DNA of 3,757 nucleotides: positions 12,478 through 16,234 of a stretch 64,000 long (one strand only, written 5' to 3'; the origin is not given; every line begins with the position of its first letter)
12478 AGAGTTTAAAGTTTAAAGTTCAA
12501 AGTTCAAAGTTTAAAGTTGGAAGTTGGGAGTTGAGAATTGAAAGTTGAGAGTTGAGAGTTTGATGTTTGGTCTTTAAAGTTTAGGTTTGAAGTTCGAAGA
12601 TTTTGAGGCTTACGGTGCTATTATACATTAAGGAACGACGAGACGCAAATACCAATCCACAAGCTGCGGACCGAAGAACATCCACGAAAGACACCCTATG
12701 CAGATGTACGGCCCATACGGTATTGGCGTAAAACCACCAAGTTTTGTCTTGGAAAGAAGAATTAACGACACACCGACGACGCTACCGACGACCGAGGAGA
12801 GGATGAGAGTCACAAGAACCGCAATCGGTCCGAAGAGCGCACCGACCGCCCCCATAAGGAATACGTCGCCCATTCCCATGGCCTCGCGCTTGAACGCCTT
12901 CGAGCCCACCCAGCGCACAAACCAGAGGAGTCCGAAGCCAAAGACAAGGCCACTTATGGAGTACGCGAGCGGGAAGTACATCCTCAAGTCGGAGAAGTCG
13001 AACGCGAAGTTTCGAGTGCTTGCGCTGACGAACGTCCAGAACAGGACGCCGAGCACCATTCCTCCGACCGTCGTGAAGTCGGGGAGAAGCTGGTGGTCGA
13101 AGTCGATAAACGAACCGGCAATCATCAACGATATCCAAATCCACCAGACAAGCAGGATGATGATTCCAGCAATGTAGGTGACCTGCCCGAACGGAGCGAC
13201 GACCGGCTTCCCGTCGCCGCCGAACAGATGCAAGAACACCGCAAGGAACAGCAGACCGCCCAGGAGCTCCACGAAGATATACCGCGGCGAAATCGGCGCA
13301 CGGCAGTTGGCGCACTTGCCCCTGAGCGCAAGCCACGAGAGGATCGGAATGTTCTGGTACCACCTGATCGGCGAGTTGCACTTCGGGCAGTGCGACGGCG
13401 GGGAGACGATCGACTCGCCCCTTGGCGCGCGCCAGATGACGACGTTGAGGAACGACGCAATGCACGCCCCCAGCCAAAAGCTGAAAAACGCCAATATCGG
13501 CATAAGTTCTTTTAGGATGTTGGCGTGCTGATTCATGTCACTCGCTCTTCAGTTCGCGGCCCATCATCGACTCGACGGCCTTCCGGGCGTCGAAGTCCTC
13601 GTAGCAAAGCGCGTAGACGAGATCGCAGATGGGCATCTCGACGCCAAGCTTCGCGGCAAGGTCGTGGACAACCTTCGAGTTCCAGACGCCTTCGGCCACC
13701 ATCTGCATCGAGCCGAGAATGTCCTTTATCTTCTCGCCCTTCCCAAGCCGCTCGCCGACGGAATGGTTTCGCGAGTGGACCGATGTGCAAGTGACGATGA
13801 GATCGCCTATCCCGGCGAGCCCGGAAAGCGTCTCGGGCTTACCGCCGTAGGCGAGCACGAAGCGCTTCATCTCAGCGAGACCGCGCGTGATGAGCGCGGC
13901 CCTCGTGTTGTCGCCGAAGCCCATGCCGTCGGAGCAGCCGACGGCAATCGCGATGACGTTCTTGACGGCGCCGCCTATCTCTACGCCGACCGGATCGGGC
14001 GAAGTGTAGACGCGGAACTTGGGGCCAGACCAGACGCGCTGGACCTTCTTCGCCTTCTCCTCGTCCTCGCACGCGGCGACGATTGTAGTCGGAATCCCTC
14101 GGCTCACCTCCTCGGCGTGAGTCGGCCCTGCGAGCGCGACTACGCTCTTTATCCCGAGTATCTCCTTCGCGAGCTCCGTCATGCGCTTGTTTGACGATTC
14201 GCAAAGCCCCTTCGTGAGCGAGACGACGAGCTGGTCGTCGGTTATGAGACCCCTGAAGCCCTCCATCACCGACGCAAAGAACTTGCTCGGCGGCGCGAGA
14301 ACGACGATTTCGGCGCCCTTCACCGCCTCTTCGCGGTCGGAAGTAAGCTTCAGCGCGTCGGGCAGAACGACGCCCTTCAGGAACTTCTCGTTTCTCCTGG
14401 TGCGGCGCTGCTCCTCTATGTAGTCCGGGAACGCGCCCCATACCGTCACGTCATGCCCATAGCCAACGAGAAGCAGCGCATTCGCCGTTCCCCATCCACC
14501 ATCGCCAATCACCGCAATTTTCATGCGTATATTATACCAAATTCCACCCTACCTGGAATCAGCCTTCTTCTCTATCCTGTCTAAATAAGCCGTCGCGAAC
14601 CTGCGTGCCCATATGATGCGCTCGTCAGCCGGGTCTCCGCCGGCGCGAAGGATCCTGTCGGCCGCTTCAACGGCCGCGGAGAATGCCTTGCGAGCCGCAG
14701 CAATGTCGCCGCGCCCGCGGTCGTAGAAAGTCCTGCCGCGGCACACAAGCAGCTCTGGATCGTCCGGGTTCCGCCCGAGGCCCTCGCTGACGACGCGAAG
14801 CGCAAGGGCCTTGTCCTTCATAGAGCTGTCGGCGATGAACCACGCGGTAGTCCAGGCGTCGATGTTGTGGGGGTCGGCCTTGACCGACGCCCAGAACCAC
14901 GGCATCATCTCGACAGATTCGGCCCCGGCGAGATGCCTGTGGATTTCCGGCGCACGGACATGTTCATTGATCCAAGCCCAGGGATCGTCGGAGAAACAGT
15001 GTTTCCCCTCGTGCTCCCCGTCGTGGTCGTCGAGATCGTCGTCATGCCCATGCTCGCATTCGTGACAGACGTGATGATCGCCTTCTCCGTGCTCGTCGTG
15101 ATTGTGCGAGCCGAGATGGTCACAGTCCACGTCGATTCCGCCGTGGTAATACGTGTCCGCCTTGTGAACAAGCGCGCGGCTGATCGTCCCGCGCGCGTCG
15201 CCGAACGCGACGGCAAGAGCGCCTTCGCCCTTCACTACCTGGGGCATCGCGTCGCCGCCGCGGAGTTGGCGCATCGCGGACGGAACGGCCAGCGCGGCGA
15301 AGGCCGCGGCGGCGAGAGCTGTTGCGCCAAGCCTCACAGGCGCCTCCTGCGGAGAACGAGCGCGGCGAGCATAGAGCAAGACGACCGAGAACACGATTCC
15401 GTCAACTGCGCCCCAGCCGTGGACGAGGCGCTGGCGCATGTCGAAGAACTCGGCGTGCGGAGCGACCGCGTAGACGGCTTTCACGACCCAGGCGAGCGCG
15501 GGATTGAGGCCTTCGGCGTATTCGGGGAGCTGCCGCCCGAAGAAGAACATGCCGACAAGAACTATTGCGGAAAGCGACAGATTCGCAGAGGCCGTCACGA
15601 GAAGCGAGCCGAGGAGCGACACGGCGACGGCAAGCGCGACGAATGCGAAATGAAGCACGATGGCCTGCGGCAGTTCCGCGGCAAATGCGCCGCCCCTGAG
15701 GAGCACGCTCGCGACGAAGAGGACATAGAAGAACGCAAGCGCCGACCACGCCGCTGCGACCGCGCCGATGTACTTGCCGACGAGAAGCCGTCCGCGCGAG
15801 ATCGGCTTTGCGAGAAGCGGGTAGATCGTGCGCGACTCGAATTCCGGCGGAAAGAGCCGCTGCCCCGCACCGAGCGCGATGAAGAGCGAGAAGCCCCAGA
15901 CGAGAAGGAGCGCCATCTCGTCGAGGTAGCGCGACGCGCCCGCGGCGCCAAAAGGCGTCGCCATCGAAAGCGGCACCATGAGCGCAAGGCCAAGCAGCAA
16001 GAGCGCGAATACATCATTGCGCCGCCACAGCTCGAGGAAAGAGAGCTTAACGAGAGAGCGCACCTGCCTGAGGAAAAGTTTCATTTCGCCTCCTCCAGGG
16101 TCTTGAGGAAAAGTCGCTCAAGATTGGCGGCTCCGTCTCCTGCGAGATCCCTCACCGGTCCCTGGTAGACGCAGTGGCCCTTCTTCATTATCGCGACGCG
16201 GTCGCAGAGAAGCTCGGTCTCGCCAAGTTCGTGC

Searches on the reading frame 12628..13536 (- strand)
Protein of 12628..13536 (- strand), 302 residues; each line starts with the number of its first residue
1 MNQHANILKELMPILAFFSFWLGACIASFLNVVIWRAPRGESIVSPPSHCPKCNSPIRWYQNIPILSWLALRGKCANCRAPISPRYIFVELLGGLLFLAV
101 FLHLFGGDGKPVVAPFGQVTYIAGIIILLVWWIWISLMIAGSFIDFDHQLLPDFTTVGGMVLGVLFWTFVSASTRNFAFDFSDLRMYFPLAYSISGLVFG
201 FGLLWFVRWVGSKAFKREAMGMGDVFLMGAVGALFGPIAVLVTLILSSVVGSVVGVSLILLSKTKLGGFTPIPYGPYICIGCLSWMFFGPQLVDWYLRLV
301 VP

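Call 47: search_protein_families(library=pfam, proteins=[window:12628-13536:-], max_evalue=0.0001)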
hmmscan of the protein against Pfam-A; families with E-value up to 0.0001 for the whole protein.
window:12628-13536:- (302 aa): 2 families
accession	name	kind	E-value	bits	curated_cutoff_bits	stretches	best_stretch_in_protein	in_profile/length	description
PF06750.18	A24_N_bact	-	4.4e-36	123.3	23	1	22-103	2-83/84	Bacterial Peptidase A24 N-terminal domain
PF01478.23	Peptidase_A24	-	4e-15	56.6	26.5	1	133-256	2-104/104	Type IV leader peptidase family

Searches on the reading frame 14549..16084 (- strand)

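Call 47: search_protein_families(library=pfam, proteins=[window:14549-16084:-], max_evalue=0.0001)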
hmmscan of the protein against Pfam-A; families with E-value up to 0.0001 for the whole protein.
window:14549-16084:- (511 aa): 2 families
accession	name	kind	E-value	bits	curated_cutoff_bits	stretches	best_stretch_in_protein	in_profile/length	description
PF12679.13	ABC2_membrane_2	-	1.9e-06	27.8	27.2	1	68-182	80-197/283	ABC-2 family transporter protein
PF12730.13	ABC2_membrane_4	-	4.5e-06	27.2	27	1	20-179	9-174/179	ABC-2 family transporter protein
